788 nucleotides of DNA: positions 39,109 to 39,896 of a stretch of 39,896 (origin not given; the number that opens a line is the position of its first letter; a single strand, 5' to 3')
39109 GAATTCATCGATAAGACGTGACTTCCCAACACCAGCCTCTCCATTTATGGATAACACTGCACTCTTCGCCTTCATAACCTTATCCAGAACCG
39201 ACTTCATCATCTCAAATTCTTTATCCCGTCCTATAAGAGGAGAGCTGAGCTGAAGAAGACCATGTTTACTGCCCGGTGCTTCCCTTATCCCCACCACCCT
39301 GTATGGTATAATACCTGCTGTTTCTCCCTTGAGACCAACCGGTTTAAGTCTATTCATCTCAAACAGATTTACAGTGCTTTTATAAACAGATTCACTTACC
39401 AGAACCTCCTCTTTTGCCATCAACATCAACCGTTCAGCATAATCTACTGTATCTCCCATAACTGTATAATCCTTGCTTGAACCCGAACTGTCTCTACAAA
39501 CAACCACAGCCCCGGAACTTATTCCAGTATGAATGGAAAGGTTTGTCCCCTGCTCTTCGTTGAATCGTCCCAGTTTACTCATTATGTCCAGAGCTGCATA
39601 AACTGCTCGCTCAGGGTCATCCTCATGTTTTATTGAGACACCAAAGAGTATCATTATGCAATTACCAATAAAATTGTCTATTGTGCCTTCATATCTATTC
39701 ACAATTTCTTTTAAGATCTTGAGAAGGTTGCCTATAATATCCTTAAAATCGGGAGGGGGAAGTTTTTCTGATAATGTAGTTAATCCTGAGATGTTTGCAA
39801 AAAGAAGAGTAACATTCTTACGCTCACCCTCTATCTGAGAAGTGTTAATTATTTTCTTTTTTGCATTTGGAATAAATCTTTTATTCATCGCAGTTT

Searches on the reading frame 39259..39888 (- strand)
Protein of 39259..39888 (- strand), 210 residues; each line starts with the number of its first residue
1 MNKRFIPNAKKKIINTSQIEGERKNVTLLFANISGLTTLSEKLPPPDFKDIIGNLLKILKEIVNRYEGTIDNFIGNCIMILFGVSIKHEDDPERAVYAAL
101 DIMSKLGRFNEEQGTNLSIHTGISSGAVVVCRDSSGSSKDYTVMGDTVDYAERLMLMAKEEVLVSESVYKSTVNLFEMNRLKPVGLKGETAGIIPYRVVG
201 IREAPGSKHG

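Call 59: search_solved_structures(query=window:39259-39888:-, max_evalue=0.01, show_alignments=3)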
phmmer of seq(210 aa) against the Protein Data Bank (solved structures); distinct sequences matched with E-value up to 0.01: 41.
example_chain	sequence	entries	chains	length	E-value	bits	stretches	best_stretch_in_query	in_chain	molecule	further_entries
3r5g_A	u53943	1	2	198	1.4e-19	73.9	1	18-202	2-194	CyaB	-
2w01_A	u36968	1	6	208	3.2e-16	62.9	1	18-203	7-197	ADENYLATE CYCLASE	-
6fht_A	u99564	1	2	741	8.6e-15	58.2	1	19-203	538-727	Bacteriophytochrome,Adenylate cyclase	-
5x4t_A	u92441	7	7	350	6.5e-14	55.4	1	27-196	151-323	Photoactivated adenylyl cyclase | Family 3 adenylate cyclase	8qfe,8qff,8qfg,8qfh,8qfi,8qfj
9f1z_A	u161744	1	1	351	6.6e-14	55.4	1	27-196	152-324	Family 3 adenylate cyclase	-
5x4u_A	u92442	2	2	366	7.1e-14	55.2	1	27-196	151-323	Photoactivated adenylyl cyclase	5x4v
4yus_A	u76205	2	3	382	8e-14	55.1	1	27-196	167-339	Family 3 adenylate cyclase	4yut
9f1w_A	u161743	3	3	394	8.5e-14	55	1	27-196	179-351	Family 3 adenylate cyclase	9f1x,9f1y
5mbg_A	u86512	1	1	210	9.1e-13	51.6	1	26-159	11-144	Beta subunit of photoactivated adenylyl cyclase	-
5mbj_A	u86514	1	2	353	1e-12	51.5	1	14-159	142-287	Beta subunit of photoactivated adenylyl cyclase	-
5mbk_A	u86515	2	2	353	1e-12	51.5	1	14-159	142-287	Beta subunit of photoactivated adenylyl cyclase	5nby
5m27_A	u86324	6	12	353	1e-12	51.5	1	14-159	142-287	Beta subunit of photoactivated adenylyl cyclase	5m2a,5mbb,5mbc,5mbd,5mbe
5mbh_A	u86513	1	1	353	1.2e-12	51.3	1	14-159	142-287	Beta subunit of photoactivated adenylyl cyclase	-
1wc0_A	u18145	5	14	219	2.4e-10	43.7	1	17-168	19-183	ADENYLATE CYCLASE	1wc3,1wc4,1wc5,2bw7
1wc1_A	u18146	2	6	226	2.7e-10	43.5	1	17-168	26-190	ADENYLATE CYCLASE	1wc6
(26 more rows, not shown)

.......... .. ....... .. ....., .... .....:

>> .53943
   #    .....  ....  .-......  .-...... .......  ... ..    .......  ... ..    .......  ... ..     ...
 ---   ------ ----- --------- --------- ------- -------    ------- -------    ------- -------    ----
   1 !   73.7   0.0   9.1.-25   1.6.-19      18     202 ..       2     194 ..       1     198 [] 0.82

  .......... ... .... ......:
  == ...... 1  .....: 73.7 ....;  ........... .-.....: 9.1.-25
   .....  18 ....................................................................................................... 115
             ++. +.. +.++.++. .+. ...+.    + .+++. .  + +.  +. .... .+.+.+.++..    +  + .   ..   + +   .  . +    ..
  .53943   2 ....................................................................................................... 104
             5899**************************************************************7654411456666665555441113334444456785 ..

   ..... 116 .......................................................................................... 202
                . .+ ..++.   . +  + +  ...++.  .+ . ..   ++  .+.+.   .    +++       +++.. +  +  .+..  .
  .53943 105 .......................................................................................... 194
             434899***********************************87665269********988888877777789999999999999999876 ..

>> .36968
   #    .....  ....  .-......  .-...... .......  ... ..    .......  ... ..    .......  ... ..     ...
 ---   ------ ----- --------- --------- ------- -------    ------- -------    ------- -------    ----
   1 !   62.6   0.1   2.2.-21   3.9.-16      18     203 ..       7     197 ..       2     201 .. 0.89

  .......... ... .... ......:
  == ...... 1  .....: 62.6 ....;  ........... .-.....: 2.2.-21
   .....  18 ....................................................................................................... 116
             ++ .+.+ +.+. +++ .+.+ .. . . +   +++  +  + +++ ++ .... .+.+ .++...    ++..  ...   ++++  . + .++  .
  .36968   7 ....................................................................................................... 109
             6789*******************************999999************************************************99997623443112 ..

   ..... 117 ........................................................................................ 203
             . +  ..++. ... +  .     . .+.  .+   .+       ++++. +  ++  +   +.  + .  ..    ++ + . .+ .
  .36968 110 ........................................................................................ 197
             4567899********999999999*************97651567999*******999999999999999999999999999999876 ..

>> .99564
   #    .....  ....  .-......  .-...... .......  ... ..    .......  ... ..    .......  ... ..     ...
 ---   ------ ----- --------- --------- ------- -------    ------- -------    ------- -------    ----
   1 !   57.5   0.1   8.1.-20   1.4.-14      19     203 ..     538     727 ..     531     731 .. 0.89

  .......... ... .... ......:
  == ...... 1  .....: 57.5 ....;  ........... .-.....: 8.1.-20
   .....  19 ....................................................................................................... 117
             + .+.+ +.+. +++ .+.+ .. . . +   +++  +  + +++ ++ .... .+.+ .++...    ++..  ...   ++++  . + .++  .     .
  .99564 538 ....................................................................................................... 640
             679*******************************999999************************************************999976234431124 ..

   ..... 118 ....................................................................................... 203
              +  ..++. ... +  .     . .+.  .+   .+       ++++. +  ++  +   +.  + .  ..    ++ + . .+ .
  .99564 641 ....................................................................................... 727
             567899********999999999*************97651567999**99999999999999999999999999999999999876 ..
